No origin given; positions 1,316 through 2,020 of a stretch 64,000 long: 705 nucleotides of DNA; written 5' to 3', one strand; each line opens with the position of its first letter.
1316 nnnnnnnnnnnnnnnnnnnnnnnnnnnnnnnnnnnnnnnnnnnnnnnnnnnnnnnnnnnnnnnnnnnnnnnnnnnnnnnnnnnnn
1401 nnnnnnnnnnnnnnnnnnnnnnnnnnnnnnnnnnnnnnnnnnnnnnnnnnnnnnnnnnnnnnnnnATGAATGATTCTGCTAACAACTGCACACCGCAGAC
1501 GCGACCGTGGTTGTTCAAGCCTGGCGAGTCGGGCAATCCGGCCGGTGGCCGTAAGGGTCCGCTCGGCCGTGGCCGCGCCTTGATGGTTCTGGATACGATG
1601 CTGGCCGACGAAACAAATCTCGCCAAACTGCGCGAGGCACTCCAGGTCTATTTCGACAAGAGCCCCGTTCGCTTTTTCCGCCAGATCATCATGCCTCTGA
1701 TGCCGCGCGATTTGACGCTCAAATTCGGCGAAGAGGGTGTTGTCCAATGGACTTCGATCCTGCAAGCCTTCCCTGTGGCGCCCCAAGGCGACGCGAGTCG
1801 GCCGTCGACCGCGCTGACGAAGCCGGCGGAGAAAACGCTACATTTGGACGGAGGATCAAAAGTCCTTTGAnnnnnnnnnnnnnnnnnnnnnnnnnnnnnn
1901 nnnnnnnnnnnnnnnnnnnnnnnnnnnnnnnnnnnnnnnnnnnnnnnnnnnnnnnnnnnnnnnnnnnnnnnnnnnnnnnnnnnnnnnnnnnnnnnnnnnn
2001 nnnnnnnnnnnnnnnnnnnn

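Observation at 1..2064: Window opens inside a phage/integrative-element-like region: iteron-like repeat cluster, two long palindromes, DUF5681-like gene and a truncated tRNA at the junction with the chromosome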

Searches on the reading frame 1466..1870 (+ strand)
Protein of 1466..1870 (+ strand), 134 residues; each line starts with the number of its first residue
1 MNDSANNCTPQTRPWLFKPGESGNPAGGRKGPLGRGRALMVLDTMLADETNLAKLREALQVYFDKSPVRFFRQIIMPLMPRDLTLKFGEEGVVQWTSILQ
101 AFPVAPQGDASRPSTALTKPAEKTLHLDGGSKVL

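Call 7: search_protein_families(library=pfam, proteins=[window:1466-1870:+], max_evalue=0.1)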
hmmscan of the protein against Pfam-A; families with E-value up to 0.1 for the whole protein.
window:1466-1870:+ (134 aa): 1 family
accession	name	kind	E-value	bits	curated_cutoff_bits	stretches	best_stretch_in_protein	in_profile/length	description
PF18932.5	DUF5681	-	0.00077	20.4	27.5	1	17-47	5-25/77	Family of unknown function (DUF5681)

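Call 8: search_protein_families(library=phrogs, proteins=[window:1466-1870:+], max_evalue=0.1)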
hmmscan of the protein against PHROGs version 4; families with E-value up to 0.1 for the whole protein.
window:1466-1870:+ (134 aa): 0 families

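Call 10: find_encoding_contigs(protein=window:1466-1870:+, flank=10000, max_places=10)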
Protein window:1466-1870:+ (134 aa): no gene with exactly this product is on record in the collection.

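Call 19: find_homologous_proteins(query=window:1466-1870:+, max_evalue=0.001)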
Query window:1466-1870:+ (134 aa): 7 proteins with E <= 0.001 among 18 candidates.
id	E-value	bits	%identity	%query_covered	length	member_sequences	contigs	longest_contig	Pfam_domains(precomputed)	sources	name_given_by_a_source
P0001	2.0e-84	298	100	100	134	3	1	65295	-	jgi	jgi:hypothetical protein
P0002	6.3e-47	177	74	79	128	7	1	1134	-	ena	-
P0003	1.7e-24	104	51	84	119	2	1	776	-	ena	-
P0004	2.1e-22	97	50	82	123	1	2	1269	-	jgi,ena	-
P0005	3.2e-22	97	54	66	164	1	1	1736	-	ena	-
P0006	2.1e-16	78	61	48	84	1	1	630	-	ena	-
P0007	8.7e-11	60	52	46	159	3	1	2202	PF12708.13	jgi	jgi:hypothetical protein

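Call 20: find_encoding_contigs(protein=P0001, flank=10000, max_places=10)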
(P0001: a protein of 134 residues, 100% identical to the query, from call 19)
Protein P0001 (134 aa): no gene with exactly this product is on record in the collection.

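Call 23: find_encoding_contigs(protein=P0007, flank=10000)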
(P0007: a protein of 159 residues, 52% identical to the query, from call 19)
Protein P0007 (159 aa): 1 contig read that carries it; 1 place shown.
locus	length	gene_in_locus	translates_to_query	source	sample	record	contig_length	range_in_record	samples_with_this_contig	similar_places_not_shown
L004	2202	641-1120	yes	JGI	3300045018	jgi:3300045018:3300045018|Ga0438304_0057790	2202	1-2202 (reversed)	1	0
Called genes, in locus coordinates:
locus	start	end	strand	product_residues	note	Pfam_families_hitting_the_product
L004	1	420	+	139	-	?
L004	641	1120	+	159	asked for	PF12708:Pect-lyase_RHGA_epim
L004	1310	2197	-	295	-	PF02518:HATPase_c, PF00072:Response_reg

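Call 24: find_encoding_contigs(protein=P0005, flank=10000)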
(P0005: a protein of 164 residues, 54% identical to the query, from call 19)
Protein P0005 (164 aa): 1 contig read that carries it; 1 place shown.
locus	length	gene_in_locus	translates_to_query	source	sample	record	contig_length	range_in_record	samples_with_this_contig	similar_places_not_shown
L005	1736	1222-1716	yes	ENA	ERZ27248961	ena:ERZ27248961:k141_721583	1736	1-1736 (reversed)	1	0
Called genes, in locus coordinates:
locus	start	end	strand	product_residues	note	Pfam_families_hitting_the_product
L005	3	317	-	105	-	?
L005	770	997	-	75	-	-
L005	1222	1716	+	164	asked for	-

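Call 29: find_related_loci(query=A1, collection=viral_contigs, flank=10000)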
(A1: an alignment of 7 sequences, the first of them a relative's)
Query A1 (134 aa) in viral_contigs; peptide patterns used: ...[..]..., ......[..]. (x = any residue, [..] = any of these).
167 stretches matched a pattern, but none encodes a relative of the query by tblastn (E <= 1e-3).

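Call 39: find_related_loci(query=A1, collection=metagenome_contigs, flank=10000)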
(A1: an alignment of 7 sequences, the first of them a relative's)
Query A1 (134 aa) in metagenome_contigs; peptide patterns used: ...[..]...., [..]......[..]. (x = any residue, [..] = any of these).
130 stretches matched a pattern; 18 encode a relative of the query (tblastn E <= 1e-3); 18 distinct loci.
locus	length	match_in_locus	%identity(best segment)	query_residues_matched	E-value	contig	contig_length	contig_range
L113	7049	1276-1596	74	1-107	1e-53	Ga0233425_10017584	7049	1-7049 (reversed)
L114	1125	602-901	52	1-99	1e-28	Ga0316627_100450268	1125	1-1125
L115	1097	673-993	50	13-122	4e-28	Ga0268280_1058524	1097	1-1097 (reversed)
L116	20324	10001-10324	45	15-121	3e-27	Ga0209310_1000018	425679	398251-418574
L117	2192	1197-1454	50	23-106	1e-24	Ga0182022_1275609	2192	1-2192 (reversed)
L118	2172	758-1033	46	17-107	2e-24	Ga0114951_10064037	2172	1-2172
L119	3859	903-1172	48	17-106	5e-23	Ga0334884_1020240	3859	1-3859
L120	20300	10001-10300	45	17-111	5e-23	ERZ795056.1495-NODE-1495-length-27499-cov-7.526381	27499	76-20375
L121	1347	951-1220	46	17-106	2e-22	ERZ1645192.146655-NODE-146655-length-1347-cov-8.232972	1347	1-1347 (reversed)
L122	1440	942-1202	47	17-103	1e-21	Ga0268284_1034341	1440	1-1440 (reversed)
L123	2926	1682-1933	50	17-99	2e-21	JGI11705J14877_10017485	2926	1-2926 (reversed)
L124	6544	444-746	38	1-111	2e-20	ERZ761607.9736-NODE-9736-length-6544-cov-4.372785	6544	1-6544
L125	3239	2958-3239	41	6-96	1e-17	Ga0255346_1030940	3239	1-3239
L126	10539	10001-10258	48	17-101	9e-17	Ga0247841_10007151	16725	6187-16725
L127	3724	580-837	48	17-101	9e-17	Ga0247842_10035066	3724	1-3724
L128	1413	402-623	50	17-89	1e-15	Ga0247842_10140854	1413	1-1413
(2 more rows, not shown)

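Call 46: search_protein_families(library=pfam, proteins=[L120:10234-11523:+, L120:9995-10459:+, L116:9977-10450:+, L113:1557-4121:+], max_evalue=0.01)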
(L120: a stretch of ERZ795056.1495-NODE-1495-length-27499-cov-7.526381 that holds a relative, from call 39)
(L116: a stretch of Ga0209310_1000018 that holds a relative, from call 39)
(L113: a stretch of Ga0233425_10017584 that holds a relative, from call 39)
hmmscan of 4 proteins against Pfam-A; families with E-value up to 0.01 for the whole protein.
L120:10234-11523:+ (429 aa): 1 family
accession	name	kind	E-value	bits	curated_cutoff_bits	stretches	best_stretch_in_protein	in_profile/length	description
PF03237.21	Terminase_6N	-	5.5e-08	33.2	22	1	30-223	5-210/215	Terminase large subunit, T4likevirus-type, N-terminal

L120:9995-10459:+ (154 aa): 0 families

L116:9977-10450:+ (157 aa): 1 family
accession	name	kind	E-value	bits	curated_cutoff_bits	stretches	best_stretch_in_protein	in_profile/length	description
PF18932.5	DUF5681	-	8e-06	26.8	27.5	1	11-47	5-35/77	Family of unknown function (DUF5681)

L113:1557-4121:+ (854 aa): 12 families
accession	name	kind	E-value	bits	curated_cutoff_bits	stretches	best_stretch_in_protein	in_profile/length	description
PF12831.13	FAD_oxidored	-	2.3e-79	268.1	27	1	270-702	1-416/416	FAD dependent oxidoreductase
PF13450.12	NAD_binding_8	-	6.3e-09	36.4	21.9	1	273-312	1-40/68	NAD(P)-binding Rossmann-like domain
PF00890.30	FAD_binding_2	-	1e-06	28.7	20.4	1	270-306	1-37/414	FAD binding domain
PF07992.20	Pyr_redox_2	-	4.3e-06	26.8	26.1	1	269-373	1-82/291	Pyridine nucleotide-disulphide oxidoreductase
PF25275.1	Golvesin_C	-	5.1e-06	27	31.6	1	116-222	9-115/132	Golvesin C-terminal domain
PF01266.30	DAO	-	9.9e-06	25.7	27.9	1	270-308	1-39/353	FAD dependent oxidoreductase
PF01134.28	GIDA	-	1.1e-05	25.1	22.1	1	270-298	1-29/391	Glucose inhibited division protein A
PF22633.2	F5_F8_type_C_2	-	2.3e-05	25.4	27.8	1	755-833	12-91/91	NedA-like, galactose-binding domain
PF00070.33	Pyr_redox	-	8.9e-05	23.4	22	1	271-304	2-35/82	Pyridine nucleotide-disulphide oxidoreductase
PF01946.23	Thi4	-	0.00059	19.6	26.2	1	261-306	10-56/235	Thi4 family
PF03486.20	HI0933_like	-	0.0011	18.9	50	1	270-302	2-34/244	HI0933-like protein Rossmann domain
PF13738.12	Pyr_redox_3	-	0.0027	17.5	30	1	260-306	153-202/305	Pyridine nucleotide-disulphide oxidoreductase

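Call 47: search_protein_families(library=pfam, proteins=[L120:988-2211:-, L120:3270-4793:-, L120:5608-6951:-, L120:6951-8102:-, L120:7957-8859:+, L120:8849-9283:-, L120:11592-12260:+, L120:14864-16036:+, L120:16581-18374:+, L120:18371-20068:+], max_evalue=0.01)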
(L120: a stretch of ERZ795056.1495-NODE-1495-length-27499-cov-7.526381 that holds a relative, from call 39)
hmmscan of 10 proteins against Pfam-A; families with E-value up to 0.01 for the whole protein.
L120:988-2211:- (407 aa): 1 family
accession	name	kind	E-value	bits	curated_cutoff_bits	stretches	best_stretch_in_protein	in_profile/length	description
PF00359.27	PTS_EIIA_2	-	4.9e-18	65.9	27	1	256-394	7-142/144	Phosphoenolpyruvate-dependent sugar phosphotransferase system, EIIA 2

L120:3270-4793:- (507 aa): 2 families
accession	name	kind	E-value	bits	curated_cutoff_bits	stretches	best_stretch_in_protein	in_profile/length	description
PF16653.10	Sacchrp_dh_C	-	5e-25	89.6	31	1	178-467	1-260/265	Saccharopine dehydrogenase C-terminal domain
PF03435.24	Sacchrp_dh_NADP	-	7.4e-20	72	25.1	1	33-174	1-129/129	Saccharopine dehydrogenase NADP binding domain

L120:5608-6951:- (447 aa): 9 families
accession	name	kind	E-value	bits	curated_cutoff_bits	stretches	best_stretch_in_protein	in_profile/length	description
PF00158.32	Sigma54_activat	-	1.2e-67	227.3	20.2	1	145-312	1-168/168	Sigma-54 interaction domain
PF00072.30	Response_reg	-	2.8e-29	102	30.2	1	9-118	1-110/111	Response regulator receiver domain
PF25601.1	AAA_lid_14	-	6.4e-26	90.5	27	1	317-395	1-79/87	AAA+ ATPase lid domain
PF14532.12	Sigma54_activ_2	-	1.3e-20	74.4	25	1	146-316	1-138/138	Sigma-54 interaction domain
PF02954.25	HTH_8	-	4.7e-12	45.9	22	1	403-441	1-39/42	Bacterial regulatory protein, Fis family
PF00004.35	AAA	-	4.8e-05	24.2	21.2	1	169-301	1-126/131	ATPase family associated with various cellular activities (AAA)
PF07728.20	AAA_5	-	5.1e-05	23.7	22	1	169-287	2-123/139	AAA domain (dynein-related subfamily)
PF01078.27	Mg_chelatase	-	0.0024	17.8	20.3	0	224-278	93-147/207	Magnesium chelatase, subunit ChlI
PF13245.12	AAA_19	-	0.0065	17.1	25.1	0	237-271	90-125/134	AAA domain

L120:6951-8102:- (383 aa): 4 families
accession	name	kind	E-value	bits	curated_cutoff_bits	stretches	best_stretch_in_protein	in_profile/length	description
PF02518.31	HATPase_c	-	2.4e-26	92.8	26.4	1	266-372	2-110/111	Histidine kinase-, DNA gyrase B-, and HSP90-like ATPase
PF00512.31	HisKA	-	3.1e-07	30.8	26.9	1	159-220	3-63/66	His Kinase A (phospho-acceptor) domain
PF14501.12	HATPase_c_5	-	0.0019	18.5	22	1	270-358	6-91/102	GHKL domain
PF13581.12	HATPase_c_2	-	0.0065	16.9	27.4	0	281-348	43-111/127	Histidine kinase-like ATPase domain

L120:7957-8859:+ (300 aa): 1 family
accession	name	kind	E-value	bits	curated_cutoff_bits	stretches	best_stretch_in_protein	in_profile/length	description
PF02308.21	MgtC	-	7.5e-36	123.6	31.4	1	104-221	1-120/121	MgtC family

L120:8849-9283:- (144 aa): 0 families

L120:11592-12260:+ (222 aa): 2 families
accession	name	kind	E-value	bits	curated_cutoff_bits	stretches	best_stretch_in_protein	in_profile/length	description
PF02308.21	MgtC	-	1.2e-36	126.1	31.4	1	11-139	1-120/121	MgtC family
PF13291.12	ACT_4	-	0.0067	17.5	27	0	149-215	8-74/80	ACT domain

L120:14864-16036:+ (390 aa): 1 family
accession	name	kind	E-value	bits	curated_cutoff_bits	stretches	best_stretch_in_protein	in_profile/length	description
PF06074.18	Portal_Mu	-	5.8e-42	144.6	23.9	1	51-380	4-336/336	Portal protein of Mu bacteriophage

L120:16581-18374:+ (597 aa): 1 family
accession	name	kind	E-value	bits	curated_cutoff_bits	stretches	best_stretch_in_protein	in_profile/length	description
PF10123.14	Mu-like_Pro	-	3.4e-25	89.7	25.2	1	36-159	24-140/330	Mu-like prophage I protein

L120:18371-20068:+ (565 aa): 0 families

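Call 53: search_protein_families(library=phrogs, proteins=[L120:9995-10459:+, L116:9977-10450:+], max_evalue=0.001)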
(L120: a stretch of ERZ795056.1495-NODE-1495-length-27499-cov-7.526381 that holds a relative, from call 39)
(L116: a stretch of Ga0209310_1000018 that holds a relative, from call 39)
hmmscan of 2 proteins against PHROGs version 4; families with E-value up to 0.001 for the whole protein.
L120:9995-10459:+ (154 aa): 0 families

L116:9977-10450:+ (157 aa): 0 families

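Call 65: find_encoding_contigs(protein=P0002, flank=10000)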
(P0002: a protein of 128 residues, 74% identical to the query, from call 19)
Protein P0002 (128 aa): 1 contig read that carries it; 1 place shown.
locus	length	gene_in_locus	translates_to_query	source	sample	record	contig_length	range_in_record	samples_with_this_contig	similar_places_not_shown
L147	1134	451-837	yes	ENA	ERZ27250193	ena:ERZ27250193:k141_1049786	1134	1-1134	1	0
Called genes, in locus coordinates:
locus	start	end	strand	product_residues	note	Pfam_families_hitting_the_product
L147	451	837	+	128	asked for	-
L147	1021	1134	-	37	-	?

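Call 66: find_encoding_contigs(protein=P0004, flank=10000)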
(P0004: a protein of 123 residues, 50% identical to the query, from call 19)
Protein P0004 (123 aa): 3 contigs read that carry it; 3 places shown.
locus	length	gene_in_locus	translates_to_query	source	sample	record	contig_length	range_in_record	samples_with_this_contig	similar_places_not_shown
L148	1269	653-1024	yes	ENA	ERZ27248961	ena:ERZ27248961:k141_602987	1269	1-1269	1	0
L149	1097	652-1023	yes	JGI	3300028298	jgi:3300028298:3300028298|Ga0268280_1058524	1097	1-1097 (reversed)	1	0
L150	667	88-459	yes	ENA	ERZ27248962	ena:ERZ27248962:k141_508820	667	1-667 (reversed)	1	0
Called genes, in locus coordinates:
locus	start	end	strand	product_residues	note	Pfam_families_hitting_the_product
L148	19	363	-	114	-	-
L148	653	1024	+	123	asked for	-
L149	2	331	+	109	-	?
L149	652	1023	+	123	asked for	-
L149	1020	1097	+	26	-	?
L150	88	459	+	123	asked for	-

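Call 67: find_encoding_contigs(protein=P0003, flank=10000)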
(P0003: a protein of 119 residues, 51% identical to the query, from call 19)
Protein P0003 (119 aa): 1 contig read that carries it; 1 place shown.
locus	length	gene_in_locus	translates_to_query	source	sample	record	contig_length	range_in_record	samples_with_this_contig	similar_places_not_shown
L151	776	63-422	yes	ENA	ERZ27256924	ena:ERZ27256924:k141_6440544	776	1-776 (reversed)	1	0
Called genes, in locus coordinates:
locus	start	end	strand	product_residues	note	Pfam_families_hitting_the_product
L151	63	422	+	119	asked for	-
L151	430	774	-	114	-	?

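Call 68: find_encoding_contigs(protein=P0006, flank=10000)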
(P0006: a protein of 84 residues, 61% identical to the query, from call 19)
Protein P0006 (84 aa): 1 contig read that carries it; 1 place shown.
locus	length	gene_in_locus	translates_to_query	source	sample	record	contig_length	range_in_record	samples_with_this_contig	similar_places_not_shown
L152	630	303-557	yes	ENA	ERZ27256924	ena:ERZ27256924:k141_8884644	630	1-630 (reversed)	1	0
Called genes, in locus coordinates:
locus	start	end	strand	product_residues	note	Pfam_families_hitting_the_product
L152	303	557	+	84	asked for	-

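Call 80: search_solved_structures(query=A4, max_evalue=10, show_alignments=2)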
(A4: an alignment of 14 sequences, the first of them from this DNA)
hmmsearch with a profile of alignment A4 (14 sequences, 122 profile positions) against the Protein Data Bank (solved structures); distinct sequences matched with E-value up to 10: 1.
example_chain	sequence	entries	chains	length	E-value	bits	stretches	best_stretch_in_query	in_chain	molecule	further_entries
9g9u_A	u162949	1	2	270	0.45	13.6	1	23-65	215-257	GTP cyclohydrolase 1 type 2 homolog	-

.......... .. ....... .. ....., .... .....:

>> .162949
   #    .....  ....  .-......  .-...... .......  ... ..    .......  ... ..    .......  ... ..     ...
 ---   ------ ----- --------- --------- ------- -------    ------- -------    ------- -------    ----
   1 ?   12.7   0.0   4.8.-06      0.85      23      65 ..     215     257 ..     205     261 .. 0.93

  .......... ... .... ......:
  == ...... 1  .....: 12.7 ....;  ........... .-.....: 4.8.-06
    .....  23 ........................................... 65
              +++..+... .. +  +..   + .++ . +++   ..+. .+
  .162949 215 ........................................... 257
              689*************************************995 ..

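Call 81: search_protein_families(library=pfam, alignment_id=A4, max_evalue=0.1)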
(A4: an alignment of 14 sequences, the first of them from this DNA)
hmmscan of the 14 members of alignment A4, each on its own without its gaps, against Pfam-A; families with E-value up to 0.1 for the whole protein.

A. member 1, seq(134 aa): 1 family
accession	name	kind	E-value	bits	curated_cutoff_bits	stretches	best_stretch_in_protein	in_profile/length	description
PF18932.5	DUF5681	-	0.00077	20.4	27.5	1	17-47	5-25/77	Family of unknown function (DUF5681)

B. families by the number of members that match (of 14 scanned): 2 families
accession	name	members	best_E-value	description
PF18932.5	DUF5681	6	2.5e-08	Family of unknown function (DUF5681)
PF09868.14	DUF2095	1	0.072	Uncharacterized protein conserved in archaea (DUF2095)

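Call 89: predict_structure(alignment_id=A1)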
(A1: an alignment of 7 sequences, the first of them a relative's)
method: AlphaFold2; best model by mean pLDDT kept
length: 134 residues; sequences in the alignment: 7
mean_pLDDT: 60.7   pTM: 0.33
mean pLDDT of the five models: 60.7, 60.0, 59.0, 58.8, 57.5
residues with pLDDT >= 90: 3; 70-90: 40; 50-70: 38; < 50: 53
segments of 3 or more residues with pLDDT < 50: 1-13, 18-29, 106-112, 116-134
pLDDT, mean of each block of 10 residues (from residue 1): 44 49 45 66 82 86 87 75 65 61 50 47 41 36
secondary structure, 60 per line:
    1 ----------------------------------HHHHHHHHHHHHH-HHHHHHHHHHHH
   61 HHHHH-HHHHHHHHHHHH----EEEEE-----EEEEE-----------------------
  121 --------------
elements in order: H35-47 H49-65 H67-78 E83-87 E93-97

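Call 93: fold_search(model_id=the predicted structure, library=viral)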
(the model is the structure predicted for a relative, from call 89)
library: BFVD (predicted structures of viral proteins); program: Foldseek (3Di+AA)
matches with E <= 10: 293; with E <= 0.001: 0
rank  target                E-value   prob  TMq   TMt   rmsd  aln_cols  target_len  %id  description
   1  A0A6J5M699            2.2e-02  0.35  0.19  0.17  24.5       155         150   14  DUF5681 domain-containing protein [uncultured Caudovirales phage]
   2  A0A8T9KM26            3.2e-01  0.07  0.14  0.08  37.6       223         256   13  Transmembrane protein [Wufeng Eothenomys melanogaster jeilongvirus 1]
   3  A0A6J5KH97            3.4e-01  0.23  0.15  0.22  13.1        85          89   14  Uncharacterized protein [uncultured Caudovirales phage]
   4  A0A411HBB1            3.6e-01  0.11  0.16  0.06  17.7       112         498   14  Uncharacterized protein [Homarus gammarus nudivirus]
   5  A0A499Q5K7            4.2e-01  0.11  0.21  0.10  30.0       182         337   13  P1 (Fragment) [Papaya ringspot virus]
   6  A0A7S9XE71            4.2e-01  0.10  0.17  0.16  26.2       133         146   14  Uncharacterized protein [Virus NIOZ-UU159]
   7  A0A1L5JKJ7            4.5e-01  0.06  0.15  0.10  29.8       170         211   16  Membrane protein [Bubaline alphaherpesvirus 1]
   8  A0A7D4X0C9            4.8e-01  0.06  0.14  0.10  23.6       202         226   11  (no name in the UniProt tables at hand)
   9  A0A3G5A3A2            5.9e-01  0.41  0.17  0.12  10.8        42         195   12  Uncharacterized protein (Fragment) [Harvfovirus sp.]
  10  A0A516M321            6.7e-01  0.07  0.14  0.05  16.5        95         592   14  (no name in the UniProt tables at hand)
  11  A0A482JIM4            7.7e-01  0.09  0.18  0.21  19.1       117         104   14  (no name in the UniProt tables at hand)
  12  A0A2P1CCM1            8.9e-01  0.09  0.13  0.12  18.6        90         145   14  Uncharacterized protein [Klebsiella phage KP8]
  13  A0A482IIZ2            8.9e-01  0.04  0.13  0.08  23.8       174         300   11  Uncharacterized protein [Erwinia phage Rebecca]
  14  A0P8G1                1.0e+00  0.06  0.15  0.06  19.5       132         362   11  Polyprotein (Fragment) [Turnip mosaic virus (strain Japanese)]
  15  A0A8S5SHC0            1.1e+00  0.10  0.16  0.24  11.9        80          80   12  Uncharacterized protein [Siphoviridae sp. ctBCr48]
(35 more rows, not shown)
